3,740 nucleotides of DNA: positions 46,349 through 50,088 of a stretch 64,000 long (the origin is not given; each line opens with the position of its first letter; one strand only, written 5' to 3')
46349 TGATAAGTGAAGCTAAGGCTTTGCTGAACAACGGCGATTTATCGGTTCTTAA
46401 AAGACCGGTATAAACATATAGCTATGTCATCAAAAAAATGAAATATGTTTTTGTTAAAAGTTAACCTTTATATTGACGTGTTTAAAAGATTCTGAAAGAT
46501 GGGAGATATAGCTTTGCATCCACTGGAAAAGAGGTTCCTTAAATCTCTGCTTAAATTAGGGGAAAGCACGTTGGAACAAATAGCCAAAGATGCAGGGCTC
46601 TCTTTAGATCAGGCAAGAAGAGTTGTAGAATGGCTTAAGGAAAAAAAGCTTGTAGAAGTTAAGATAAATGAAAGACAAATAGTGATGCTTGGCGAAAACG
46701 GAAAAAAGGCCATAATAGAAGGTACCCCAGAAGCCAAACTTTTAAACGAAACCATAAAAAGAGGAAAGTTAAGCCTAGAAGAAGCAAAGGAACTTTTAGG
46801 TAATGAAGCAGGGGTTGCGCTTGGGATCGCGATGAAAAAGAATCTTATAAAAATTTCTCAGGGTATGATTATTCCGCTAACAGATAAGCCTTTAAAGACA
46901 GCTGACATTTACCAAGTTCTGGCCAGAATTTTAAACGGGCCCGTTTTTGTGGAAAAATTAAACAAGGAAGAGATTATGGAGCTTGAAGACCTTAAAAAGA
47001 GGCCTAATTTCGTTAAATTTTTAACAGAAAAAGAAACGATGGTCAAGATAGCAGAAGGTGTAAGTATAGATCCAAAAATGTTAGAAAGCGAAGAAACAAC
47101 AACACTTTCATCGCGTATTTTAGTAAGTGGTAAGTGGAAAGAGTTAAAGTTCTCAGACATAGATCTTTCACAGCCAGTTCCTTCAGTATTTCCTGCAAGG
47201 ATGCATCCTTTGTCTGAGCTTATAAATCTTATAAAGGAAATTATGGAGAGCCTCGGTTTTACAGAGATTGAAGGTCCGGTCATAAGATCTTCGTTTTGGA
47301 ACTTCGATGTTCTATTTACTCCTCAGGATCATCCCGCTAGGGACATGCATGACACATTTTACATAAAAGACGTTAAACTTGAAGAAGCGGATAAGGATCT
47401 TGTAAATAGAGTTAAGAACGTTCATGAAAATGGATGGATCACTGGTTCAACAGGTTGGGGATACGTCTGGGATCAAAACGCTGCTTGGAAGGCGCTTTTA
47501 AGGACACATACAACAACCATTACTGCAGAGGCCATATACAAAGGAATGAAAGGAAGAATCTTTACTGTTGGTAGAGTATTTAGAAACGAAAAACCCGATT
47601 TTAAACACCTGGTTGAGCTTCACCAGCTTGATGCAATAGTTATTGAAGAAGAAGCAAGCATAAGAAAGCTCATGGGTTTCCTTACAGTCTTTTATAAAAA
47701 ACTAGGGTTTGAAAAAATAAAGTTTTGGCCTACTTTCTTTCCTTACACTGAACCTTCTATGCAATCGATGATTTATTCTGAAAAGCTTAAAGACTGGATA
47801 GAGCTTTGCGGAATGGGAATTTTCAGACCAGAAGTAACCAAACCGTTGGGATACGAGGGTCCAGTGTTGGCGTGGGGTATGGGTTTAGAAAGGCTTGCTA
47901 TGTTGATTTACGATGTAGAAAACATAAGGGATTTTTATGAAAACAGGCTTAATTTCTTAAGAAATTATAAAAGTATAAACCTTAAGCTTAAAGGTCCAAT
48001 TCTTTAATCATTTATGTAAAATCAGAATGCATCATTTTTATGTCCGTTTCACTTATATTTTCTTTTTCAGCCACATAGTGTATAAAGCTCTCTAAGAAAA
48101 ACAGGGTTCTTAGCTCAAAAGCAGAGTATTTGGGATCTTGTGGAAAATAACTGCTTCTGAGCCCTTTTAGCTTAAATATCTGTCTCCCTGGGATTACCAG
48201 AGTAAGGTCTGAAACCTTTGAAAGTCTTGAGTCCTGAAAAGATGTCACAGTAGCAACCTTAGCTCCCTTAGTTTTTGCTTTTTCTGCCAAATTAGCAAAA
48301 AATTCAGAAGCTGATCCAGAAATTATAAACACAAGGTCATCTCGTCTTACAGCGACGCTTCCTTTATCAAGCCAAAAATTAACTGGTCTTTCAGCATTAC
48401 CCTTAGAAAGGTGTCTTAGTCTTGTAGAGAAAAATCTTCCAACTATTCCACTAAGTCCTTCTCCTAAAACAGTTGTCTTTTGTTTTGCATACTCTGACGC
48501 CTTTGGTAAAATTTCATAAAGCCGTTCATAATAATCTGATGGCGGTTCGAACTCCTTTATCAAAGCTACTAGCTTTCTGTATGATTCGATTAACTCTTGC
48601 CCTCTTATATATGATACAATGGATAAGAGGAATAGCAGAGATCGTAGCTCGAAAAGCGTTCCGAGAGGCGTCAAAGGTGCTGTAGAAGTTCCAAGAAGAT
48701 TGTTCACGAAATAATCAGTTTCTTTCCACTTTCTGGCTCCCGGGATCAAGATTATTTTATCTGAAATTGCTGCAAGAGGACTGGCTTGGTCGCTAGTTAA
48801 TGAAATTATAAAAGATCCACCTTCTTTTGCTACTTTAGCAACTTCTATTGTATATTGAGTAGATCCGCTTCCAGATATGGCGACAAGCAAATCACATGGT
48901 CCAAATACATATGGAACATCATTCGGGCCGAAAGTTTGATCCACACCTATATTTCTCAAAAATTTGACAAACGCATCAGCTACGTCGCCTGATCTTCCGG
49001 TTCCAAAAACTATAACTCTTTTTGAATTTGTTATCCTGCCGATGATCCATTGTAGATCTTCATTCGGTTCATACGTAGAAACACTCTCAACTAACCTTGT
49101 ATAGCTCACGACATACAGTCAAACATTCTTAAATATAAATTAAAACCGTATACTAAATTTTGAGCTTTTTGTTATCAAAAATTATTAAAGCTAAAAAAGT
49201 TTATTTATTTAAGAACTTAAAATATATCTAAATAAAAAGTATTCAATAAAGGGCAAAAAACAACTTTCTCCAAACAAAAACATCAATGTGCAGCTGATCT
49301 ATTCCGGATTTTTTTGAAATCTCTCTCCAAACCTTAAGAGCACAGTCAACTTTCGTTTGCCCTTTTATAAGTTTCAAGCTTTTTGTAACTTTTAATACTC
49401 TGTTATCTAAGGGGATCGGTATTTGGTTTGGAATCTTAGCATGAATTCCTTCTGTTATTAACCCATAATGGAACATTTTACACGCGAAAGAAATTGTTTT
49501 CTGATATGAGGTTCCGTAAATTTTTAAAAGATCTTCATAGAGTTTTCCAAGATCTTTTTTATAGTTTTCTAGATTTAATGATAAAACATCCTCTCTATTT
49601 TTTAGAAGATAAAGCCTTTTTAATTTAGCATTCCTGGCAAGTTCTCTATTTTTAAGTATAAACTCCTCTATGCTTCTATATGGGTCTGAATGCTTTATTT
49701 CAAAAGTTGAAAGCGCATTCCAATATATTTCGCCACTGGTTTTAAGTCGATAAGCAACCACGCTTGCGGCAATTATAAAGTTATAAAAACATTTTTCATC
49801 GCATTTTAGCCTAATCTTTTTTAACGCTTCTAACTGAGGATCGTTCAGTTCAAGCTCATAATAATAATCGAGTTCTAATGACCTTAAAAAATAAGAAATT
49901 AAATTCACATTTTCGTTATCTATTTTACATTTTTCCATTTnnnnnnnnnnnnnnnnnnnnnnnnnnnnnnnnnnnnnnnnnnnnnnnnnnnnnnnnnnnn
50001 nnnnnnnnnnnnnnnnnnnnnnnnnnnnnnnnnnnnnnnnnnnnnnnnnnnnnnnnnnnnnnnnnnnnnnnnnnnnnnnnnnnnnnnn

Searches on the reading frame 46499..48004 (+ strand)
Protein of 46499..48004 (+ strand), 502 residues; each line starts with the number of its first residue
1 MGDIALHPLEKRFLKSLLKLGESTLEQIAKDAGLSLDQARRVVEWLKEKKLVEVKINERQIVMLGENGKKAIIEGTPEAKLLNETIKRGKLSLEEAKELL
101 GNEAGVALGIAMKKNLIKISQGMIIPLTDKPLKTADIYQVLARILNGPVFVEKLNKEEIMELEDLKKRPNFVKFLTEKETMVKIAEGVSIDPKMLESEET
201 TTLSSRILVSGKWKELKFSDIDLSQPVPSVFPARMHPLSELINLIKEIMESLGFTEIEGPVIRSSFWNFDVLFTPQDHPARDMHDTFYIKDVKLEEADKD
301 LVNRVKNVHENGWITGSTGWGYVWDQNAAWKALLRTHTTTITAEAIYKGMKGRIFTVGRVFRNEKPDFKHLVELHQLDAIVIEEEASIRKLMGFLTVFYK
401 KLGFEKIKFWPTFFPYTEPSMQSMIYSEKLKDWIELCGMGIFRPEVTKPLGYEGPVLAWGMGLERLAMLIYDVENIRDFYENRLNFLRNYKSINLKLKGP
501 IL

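Call 19: search_protein_families(library=pfam, proteins=[window:46499-48004:+], max_evalue=0.001)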
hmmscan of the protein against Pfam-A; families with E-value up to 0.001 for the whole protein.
window:46499-48004:+ (502 aa): 4 families
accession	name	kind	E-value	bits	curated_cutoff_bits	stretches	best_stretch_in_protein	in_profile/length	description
PF01409.25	tRNA-synt_2d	-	1.7e-78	263.9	19.8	1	221-489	2-245/246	tRNA synthetases class II core domain (F)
PF00152.25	tRNA-synt_2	-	1.6e-09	37.8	25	0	352-380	92-120/308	tRNA synthetases class II (D, K and N)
PF01978.25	TrmB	-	4e-05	23.8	25.6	1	6-55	6-55/68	Sugar-specific transcriptional regulator TrmB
PF18553.7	PheRS_DBD3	-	0.0008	20.1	26.6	0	77-122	2-50/61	PheRS DNA binding domain 3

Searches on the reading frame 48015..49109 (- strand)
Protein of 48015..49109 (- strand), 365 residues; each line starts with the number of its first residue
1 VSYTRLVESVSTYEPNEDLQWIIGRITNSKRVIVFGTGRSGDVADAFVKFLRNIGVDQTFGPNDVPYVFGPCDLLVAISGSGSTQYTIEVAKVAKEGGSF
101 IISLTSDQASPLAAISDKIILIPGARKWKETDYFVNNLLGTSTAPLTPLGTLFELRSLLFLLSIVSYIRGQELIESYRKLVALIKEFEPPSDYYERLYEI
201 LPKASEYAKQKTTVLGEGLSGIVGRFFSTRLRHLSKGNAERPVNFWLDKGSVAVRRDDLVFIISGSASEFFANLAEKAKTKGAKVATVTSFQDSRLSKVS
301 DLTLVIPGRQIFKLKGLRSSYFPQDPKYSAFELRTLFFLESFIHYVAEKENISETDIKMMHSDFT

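Call 53: search_protein_families(library=pfam, proteins=[window:48015-49109:-], max_evalue=0.001)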
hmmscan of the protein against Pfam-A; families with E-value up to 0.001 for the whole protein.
window:48015-49109:- (365 aa): 2 families
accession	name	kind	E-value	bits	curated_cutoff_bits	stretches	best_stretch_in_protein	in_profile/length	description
PF01380.27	SIS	-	1.1e-21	77.4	25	2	26-126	2-108/131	SIS domain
PF13580.11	SIS_2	-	1.8e-09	38.2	27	1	71-106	103-138/138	SIS domain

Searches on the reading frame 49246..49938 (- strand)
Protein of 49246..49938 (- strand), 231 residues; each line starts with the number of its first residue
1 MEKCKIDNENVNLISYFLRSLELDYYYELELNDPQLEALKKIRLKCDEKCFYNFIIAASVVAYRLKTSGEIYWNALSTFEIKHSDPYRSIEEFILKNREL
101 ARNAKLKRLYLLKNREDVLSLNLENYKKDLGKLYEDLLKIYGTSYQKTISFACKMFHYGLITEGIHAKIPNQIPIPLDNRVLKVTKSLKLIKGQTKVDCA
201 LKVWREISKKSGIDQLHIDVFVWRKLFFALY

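Call 53: search_protein_families(library=pfam, proteins=[window:49246-49938:-], max_evalue=0.001)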
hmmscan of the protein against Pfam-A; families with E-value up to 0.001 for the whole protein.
window:49246-49938:- (231 aa): 1 family
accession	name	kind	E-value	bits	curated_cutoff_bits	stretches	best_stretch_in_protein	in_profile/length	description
PF09171.15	AGOG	-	8.2e-39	133.9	26.1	1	17-223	3-227/248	N-glycosylase/DNA lyase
